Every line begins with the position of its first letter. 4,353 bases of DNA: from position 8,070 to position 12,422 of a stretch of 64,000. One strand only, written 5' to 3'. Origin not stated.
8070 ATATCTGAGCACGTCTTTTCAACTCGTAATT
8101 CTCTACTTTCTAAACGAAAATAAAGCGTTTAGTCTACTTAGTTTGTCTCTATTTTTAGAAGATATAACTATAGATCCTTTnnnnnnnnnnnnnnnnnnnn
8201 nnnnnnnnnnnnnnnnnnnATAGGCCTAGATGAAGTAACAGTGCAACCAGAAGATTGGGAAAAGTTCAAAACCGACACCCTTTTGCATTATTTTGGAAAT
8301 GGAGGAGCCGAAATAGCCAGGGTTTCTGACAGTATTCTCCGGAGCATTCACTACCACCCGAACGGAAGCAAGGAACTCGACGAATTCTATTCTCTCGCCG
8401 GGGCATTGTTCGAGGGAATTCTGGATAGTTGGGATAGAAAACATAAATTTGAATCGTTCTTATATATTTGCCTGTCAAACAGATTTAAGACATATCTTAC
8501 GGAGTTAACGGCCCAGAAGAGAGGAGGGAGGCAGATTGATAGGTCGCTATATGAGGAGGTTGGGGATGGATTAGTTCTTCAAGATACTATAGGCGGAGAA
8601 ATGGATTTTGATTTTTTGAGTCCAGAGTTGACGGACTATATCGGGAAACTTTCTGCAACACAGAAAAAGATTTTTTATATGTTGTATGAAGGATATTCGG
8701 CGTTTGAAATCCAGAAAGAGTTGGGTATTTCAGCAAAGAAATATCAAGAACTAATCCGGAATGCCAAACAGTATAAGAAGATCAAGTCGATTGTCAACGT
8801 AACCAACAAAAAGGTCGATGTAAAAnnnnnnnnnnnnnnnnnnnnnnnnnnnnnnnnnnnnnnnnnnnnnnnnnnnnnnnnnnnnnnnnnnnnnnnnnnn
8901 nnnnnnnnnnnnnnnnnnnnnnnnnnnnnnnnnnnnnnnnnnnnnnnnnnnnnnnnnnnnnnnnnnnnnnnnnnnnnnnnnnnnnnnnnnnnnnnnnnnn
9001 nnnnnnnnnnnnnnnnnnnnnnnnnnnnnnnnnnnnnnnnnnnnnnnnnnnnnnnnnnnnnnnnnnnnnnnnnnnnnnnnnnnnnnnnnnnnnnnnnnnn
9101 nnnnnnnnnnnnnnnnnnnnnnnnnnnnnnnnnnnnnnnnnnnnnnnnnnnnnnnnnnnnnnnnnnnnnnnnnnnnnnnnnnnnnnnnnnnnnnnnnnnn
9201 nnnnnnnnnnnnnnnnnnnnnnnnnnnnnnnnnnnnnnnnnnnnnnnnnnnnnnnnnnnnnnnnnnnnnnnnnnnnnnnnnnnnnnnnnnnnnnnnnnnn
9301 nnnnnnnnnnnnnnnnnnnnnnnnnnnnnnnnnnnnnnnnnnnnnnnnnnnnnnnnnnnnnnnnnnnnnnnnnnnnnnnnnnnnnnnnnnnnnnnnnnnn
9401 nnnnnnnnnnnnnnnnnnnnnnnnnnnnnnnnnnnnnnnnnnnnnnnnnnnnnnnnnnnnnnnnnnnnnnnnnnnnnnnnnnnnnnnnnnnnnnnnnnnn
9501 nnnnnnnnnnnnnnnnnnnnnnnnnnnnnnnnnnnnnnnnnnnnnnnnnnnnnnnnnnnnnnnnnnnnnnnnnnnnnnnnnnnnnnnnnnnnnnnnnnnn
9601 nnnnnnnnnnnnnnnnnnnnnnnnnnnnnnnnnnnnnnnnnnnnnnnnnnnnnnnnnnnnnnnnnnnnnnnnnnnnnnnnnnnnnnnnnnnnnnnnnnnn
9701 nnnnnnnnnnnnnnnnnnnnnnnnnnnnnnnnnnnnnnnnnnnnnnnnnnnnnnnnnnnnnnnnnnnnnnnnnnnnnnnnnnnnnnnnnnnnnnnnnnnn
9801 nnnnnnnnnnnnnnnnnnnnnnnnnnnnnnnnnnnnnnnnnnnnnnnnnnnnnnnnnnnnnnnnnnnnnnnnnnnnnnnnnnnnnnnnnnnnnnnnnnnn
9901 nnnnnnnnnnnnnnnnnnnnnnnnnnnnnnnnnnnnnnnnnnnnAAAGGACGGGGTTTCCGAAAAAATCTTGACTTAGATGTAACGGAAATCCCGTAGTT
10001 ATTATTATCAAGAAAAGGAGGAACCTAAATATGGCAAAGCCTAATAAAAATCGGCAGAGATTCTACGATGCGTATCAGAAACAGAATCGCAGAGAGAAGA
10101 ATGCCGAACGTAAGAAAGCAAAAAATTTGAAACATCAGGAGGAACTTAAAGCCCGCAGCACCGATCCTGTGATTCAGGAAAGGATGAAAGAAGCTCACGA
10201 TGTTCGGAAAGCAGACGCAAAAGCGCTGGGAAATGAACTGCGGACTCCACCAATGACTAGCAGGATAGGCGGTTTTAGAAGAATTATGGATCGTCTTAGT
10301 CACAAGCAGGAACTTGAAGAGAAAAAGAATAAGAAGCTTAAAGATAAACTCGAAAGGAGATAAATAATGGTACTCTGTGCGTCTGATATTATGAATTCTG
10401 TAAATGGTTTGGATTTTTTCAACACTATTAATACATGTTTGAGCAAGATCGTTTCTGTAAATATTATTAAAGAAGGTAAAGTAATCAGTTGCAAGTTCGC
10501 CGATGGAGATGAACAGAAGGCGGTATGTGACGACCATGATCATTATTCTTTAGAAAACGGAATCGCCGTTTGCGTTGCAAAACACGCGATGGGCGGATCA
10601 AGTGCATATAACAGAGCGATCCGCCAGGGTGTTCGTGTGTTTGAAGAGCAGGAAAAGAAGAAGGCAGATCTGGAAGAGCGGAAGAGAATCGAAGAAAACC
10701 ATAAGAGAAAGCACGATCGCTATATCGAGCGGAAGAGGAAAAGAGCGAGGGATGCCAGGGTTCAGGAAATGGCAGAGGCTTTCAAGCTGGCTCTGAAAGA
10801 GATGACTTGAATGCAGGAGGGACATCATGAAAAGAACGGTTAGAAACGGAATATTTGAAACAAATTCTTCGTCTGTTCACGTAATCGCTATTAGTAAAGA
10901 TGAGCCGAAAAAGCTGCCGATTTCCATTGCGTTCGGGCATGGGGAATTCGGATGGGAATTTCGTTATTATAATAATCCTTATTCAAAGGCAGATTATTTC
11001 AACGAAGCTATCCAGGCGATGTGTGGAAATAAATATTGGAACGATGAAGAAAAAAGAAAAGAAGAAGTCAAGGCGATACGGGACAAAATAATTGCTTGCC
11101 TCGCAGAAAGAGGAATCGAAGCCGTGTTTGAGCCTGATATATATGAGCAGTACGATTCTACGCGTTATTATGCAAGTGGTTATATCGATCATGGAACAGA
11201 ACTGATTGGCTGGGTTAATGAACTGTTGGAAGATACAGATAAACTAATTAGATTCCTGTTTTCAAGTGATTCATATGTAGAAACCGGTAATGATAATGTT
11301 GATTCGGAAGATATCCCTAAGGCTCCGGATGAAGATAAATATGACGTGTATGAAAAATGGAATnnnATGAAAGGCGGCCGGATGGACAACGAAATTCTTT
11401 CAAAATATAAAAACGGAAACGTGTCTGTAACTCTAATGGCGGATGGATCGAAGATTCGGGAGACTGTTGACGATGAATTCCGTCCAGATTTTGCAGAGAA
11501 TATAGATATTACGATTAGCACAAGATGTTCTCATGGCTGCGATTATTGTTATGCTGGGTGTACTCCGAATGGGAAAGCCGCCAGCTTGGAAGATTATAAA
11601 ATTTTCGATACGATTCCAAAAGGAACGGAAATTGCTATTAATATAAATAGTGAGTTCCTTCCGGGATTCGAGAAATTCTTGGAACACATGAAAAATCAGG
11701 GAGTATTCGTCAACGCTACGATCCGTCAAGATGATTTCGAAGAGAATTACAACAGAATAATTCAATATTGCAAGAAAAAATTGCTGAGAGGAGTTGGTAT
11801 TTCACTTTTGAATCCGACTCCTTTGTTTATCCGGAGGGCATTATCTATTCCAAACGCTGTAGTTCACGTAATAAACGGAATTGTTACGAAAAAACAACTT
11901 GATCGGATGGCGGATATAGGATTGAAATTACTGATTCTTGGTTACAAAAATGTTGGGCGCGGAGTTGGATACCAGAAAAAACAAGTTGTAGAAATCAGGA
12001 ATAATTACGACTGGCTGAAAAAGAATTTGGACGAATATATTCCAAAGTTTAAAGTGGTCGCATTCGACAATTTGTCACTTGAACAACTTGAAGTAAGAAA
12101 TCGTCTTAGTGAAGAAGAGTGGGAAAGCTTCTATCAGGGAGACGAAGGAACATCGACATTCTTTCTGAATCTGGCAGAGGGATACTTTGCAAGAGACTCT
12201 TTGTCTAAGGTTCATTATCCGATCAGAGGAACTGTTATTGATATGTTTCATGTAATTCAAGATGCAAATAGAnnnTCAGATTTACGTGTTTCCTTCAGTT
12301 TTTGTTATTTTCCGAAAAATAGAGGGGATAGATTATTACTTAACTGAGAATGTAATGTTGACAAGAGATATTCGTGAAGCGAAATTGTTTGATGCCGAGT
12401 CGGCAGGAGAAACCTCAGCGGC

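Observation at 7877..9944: Sigma-70-like regions 2 and 4 fused to a DUF262 (ParB/GmrS-like) domain, behind an operator-bearing promoter and long structured leader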

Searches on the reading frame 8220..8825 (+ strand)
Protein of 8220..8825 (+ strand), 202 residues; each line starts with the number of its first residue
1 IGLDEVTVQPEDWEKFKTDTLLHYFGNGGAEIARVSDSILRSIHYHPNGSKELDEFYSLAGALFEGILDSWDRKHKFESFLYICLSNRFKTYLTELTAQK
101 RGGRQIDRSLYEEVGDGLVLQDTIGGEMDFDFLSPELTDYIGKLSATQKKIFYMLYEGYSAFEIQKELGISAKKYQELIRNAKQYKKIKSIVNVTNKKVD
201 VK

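Call 81: search_solved_structures(query=A4, max_evalue=0.1, show_alignments=2)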
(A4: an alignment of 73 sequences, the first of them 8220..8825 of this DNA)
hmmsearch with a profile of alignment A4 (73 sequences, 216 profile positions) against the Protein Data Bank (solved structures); distinct sequences matched with E-value up to 0.1: 73 (the best 60 are shown).
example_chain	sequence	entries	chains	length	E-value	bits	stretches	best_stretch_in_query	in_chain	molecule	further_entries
7l7b_F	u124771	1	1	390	2.4e-10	43.4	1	54-170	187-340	RNA polymerase sigma factor SigA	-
8h3v_G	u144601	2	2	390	1.1e-09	41.3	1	56-170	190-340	RNA polymerase sigma factor SigA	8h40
9dvs_G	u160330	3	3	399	6.4e-09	38.8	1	56-170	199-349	RNA polymerase sigma factor SigA1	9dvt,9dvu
8gzg_F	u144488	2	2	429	8.1e-09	38.4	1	56-170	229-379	RNA polymerase sigma factor SigA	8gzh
7ckq_F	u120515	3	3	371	1.2e-08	37.9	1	53-169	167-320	RNA polymerase sigma factor SigA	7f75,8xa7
8x6f_E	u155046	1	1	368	1.5e-08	37.6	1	53-169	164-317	RNA polymerase sigma factor SigA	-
7xya_F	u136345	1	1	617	3.1e-08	36.5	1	54-170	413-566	RNA polymerase sigma factor RpoD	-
5tw1_F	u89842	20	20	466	6.6e-08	35.4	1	54-169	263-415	RNA polymerase sigma factor SigA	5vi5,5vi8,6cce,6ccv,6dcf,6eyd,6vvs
7pp4_f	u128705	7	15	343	1.7e-07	34.1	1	54-169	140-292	RNA polymerase sigma factor SigB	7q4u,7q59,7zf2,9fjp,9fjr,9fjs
6bzo_F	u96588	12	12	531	1.9e-07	34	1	54-169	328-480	RNA polymerase sigma factor SigA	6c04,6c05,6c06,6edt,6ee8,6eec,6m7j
5uh5_F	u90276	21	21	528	1.9e-07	34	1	54-169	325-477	RNA polymerase sigma factor SigA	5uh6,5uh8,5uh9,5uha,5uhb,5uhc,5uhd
7kif_F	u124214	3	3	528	1.9e-07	34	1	54-169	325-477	RNA polymerase sigma factor SigA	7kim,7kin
9e7v_F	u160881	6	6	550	2.1e-07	33.8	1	54-169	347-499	RNA polymerase sigma factor SigA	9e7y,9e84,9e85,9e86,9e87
7ye1_F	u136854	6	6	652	2.1e-07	33.8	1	54-170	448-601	RNA polymerase sigma factor RpoD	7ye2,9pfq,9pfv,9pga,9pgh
1l9u_H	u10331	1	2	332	3.3e-07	33.2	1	52-169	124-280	SIGMA FACTOR SIGA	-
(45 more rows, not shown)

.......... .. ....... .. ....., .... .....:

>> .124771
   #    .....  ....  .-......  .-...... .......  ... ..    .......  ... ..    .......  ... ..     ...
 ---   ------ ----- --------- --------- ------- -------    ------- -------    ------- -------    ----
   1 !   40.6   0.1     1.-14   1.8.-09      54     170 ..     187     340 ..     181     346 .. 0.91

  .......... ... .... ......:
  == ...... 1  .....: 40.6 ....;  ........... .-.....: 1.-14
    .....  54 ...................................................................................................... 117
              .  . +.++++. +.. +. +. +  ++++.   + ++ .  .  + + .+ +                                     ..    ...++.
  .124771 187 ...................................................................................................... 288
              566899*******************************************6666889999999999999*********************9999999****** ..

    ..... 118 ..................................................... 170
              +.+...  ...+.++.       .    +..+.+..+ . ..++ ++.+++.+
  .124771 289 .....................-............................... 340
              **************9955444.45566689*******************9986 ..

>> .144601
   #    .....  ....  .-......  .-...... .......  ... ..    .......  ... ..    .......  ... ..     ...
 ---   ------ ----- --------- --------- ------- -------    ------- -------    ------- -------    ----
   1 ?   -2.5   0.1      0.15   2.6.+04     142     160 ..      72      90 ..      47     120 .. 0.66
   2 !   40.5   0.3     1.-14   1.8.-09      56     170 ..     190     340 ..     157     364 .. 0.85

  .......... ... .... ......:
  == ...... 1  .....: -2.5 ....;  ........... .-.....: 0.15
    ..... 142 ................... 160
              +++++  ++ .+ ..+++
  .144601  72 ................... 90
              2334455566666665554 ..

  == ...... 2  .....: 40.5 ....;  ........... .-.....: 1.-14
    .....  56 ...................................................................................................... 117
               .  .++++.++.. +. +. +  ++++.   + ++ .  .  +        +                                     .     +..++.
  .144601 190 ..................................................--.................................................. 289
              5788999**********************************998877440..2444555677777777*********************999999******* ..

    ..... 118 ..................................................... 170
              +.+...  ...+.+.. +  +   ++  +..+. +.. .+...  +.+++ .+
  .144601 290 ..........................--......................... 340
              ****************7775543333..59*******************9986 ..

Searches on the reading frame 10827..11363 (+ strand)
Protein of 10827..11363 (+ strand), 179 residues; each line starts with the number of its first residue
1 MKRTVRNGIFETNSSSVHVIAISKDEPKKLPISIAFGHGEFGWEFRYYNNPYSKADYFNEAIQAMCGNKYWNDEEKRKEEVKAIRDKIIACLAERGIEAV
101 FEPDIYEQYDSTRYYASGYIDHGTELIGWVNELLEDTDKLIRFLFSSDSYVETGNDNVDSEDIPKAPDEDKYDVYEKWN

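Call 69: search_protein_families(library=pfam, proteins=[window:10827-11363:+], max_evalue=0.05)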
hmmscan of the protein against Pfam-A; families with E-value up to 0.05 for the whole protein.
window:10827-11363:+ (179 aa): 0 families

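Call 92: search_protein_families(library=phrogs, proteins=[window:10827-11363:+], max_evalue=0.001)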
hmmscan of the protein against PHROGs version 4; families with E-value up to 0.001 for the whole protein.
window:10827-11363:+ (179 aa): 1 family
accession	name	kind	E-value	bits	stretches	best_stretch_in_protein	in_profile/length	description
phrog_28997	-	unknown function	2.9e-18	67.4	1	4-160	5-145/165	-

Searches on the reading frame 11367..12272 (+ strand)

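Call 69: search_protein_families(library=pfam, proteins=[window:11367-12272:+], max_evalue=0.05)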
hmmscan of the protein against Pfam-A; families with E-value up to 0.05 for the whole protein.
window:11367-12272:+ (302 aa): 2 families
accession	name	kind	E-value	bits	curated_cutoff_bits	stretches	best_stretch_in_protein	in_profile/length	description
PF08902.16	DUF1848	-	0.027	14.7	30.5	0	44-63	243-262/262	Domain of unknown function (DUF1848)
PF04055.27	Radical_SAM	-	0.04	14.5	29.5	0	48-71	1-27/166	Radical SAM superfamily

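Call 92: search_protein_families(library=phrogs, proteins=[window:11367-12272:+], max_evalue=0.001)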
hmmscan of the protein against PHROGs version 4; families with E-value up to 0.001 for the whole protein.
window:11367-12272:+ (302 aa): 2 families
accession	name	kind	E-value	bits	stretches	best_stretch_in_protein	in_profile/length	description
phrog_16999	-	other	1.1e-28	101.7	1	38-281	5-270/288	Fe-S oxidoreductase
phrog_7293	-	unknown function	0.00035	20.7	1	35-119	52-143/384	-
